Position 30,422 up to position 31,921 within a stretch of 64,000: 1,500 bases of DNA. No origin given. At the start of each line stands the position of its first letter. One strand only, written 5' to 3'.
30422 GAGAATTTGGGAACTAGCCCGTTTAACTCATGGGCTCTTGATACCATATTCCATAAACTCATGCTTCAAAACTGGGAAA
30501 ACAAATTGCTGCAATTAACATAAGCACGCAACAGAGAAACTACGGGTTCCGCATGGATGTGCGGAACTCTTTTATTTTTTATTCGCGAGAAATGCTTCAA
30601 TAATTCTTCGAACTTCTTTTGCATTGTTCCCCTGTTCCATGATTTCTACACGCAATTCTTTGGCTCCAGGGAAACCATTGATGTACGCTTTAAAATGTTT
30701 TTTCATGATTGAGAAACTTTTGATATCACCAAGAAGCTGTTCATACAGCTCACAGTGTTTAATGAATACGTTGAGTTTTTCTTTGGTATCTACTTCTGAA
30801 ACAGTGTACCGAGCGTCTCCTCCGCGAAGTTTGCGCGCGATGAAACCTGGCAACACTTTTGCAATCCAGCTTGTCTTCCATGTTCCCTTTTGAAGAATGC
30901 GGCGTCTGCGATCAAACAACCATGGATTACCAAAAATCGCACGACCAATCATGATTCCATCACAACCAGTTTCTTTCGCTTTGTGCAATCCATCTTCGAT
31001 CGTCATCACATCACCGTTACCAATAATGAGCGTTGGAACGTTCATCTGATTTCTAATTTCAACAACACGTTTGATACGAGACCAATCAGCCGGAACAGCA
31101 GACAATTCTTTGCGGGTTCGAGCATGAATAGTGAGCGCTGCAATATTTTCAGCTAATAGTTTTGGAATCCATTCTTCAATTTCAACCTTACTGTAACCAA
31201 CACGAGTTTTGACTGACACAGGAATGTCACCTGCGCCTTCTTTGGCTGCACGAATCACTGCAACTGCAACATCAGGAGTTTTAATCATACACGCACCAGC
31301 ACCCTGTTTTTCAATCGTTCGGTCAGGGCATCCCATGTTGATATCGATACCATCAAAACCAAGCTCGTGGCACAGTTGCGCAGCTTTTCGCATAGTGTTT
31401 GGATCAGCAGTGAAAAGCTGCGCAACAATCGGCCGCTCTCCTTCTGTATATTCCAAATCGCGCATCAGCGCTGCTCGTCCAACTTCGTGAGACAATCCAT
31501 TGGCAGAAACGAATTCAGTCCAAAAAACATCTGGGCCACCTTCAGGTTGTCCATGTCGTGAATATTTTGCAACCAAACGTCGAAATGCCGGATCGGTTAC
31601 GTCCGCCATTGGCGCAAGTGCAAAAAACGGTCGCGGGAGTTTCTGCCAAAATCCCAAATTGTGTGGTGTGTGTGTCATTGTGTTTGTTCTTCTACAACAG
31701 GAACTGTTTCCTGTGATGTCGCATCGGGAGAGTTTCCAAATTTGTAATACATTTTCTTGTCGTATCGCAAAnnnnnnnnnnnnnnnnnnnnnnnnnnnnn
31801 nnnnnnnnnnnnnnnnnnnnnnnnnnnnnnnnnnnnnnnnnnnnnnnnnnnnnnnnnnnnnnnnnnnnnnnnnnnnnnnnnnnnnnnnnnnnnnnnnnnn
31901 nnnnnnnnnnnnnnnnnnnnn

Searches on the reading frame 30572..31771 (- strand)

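Call 25: search_protein_families(library=pfam, proteins=[window:30572-31771:-], max_evalue=0.01)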
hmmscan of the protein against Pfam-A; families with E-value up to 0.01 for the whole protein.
window:30572-31771:- (399 aa): 1 family
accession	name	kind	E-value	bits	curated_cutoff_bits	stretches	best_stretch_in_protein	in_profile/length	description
PF01207.24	Dus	-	4.3e-66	223.6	20.4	1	52-394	2-306/311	Dihydrouridine synthase (Dus)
